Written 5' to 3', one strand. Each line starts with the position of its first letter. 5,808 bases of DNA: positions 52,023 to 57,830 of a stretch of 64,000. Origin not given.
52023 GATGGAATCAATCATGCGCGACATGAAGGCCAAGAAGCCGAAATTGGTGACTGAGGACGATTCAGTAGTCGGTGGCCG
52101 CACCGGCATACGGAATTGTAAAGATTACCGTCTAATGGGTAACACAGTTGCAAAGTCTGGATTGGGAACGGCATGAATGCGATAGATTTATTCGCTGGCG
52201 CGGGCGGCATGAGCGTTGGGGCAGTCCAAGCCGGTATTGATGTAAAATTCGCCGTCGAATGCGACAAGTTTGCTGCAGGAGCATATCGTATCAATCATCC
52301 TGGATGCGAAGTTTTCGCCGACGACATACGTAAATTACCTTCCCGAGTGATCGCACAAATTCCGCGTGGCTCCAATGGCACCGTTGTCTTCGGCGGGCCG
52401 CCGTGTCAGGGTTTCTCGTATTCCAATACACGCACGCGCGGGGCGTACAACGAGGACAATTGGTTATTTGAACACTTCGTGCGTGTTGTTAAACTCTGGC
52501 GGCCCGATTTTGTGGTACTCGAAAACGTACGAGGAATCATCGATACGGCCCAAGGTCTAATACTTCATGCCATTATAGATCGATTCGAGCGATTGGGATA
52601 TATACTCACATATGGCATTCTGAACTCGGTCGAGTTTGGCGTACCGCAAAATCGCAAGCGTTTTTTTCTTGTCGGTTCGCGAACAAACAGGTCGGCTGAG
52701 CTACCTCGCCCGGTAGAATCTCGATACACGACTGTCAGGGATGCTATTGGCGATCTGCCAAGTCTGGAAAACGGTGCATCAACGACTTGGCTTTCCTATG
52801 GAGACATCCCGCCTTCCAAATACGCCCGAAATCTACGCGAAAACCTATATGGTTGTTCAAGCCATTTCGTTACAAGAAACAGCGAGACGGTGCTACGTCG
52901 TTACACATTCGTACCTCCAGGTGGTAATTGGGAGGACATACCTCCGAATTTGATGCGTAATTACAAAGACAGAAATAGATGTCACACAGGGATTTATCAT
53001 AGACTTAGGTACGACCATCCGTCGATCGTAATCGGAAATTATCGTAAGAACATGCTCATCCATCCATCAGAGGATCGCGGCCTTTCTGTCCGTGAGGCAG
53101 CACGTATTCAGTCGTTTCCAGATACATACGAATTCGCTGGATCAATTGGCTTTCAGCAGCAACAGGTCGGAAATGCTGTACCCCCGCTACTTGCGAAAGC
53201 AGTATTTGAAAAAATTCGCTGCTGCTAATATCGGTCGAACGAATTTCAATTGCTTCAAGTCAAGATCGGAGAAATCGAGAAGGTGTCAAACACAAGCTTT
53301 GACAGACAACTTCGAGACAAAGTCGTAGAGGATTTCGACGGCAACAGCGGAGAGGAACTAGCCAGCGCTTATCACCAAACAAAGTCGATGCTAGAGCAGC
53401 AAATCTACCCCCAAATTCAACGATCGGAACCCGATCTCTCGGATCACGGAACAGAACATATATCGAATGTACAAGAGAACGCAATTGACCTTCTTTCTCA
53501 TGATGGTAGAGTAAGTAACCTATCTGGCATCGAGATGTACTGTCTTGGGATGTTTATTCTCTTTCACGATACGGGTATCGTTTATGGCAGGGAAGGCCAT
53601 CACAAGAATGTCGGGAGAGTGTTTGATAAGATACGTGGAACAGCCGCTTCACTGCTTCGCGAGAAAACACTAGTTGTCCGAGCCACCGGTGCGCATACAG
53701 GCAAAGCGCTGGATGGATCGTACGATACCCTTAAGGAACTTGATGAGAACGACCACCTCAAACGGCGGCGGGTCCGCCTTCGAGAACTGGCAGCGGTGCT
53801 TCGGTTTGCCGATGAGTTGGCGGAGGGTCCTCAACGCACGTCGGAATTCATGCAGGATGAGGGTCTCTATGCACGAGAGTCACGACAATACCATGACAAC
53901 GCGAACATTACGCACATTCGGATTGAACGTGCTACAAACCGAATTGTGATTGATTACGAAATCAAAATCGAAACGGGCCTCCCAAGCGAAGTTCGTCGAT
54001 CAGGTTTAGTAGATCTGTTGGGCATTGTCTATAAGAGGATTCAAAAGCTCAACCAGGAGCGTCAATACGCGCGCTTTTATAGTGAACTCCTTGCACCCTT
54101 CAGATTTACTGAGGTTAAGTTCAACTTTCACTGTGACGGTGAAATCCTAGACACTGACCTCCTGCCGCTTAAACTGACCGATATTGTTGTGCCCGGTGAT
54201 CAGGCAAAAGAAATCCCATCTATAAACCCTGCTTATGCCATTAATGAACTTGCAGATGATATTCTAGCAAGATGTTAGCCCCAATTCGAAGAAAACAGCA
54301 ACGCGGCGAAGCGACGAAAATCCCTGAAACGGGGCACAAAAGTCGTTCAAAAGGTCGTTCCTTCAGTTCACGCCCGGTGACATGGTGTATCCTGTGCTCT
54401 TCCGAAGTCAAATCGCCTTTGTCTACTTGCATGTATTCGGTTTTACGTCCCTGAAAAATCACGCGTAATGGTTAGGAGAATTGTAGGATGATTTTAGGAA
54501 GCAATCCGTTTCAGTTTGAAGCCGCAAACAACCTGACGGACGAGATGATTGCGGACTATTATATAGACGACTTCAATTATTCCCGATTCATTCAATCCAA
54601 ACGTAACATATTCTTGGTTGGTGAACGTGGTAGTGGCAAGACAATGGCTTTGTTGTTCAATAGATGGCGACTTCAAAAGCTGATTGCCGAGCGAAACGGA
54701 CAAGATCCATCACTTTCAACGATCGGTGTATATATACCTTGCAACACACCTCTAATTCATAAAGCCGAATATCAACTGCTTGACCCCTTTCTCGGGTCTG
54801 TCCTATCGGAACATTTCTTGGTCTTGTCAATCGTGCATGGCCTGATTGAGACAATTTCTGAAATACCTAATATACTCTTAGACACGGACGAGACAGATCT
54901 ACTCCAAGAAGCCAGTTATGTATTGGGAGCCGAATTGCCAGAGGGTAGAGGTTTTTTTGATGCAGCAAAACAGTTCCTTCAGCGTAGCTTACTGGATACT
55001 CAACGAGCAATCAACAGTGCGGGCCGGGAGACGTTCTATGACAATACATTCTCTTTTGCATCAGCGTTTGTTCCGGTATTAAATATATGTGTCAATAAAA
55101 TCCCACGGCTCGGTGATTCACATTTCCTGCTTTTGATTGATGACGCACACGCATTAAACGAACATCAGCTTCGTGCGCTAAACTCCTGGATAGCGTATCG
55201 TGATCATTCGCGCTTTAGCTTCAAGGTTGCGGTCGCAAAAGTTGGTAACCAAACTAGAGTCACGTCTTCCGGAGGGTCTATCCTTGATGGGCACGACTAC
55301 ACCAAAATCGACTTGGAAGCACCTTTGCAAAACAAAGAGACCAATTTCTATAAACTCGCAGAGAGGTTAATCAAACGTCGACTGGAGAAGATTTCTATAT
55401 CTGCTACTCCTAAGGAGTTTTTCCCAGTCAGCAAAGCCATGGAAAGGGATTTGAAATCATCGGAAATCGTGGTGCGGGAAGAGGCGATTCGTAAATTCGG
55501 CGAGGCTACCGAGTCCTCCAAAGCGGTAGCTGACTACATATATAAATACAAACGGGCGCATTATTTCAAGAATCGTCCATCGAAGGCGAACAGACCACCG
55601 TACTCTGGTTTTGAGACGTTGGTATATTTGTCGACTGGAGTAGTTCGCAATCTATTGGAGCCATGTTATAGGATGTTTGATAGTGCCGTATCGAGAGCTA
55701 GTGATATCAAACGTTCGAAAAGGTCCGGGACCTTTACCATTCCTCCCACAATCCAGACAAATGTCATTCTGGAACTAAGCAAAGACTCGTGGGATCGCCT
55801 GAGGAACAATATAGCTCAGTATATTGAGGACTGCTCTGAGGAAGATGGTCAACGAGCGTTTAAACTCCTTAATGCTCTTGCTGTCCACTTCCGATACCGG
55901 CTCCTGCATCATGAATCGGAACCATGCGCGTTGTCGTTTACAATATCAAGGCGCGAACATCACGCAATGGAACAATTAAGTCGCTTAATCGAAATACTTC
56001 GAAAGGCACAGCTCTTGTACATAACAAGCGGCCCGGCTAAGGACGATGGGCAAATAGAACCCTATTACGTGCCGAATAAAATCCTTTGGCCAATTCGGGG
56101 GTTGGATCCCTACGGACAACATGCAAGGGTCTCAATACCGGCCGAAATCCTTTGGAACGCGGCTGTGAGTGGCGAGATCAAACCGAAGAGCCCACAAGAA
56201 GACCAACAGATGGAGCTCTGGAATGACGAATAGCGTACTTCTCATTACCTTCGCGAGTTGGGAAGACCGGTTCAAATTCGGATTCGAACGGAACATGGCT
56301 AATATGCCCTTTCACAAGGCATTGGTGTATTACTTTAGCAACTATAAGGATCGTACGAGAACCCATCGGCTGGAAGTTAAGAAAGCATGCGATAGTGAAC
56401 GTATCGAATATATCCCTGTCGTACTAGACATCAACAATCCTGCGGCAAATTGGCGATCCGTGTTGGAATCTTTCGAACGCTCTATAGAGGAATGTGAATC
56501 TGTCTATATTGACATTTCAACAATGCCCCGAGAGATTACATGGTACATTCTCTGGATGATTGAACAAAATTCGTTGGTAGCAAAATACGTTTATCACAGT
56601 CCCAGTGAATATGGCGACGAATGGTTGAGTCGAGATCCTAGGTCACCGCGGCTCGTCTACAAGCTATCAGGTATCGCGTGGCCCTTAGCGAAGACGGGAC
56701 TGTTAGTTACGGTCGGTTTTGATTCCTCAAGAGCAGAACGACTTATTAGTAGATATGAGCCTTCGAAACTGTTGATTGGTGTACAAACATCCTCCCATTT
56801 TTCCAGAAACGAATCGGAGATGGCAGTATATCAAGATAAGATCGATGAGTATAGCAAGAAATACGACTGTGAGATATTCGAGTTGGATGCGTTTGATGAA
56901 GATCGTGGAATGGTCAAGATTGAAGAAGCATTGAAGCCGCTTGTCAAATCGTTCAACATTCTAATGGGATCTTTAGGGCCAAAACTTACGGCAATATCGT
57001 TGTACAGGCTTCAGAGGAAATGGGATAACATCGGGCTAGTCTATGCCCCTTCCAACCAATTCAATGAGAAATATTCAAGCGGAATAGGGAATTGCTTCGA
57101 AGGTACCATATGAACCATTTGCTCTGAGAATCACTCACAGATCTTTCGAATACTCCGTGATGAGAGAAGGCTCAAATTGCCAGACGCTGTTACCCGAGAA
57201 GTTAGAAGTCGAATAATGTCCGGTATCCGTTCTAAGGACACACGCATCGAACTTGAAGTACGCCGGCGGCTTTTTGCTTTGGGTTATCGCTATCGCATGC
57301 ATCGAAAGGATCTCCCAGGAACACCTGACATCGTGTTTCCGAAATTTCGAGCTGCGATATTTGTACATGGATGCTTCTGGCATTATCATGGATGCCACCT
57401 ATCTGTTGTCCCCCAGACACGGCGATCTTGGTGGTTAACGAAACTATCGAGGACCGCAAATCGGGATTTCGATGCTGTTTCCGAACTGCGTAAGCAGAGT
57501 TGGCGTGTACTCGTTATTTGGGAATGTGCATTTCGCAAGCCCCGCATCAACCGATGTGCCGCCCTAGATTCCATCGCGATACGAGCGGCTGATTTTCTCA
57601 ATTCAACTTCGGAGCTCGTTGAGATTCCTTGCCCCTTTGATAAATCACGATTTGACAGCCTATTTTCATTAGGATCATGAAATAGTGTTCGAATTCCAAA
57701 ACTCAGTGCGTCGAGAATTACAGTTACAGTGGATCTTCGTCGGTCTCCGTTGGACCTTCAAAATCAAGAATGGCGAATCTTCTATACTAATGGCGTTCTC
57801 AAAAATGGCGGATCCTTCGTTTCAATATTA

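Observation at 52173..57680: dcm - HD - P-loop ATPase - tandem Rossmann - vsr operon: candidate undescribed multi-subunit restriction-like defence system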

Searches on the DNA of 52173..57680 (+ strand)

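Call 21: search_dna_similar(query=window:52173-57680:+, collection=ecoli_genomes, mode=near, max_rows=10)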
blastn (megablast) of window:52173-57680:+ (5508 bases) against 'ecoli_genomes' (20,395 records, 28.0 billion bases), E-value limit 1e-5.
No match.
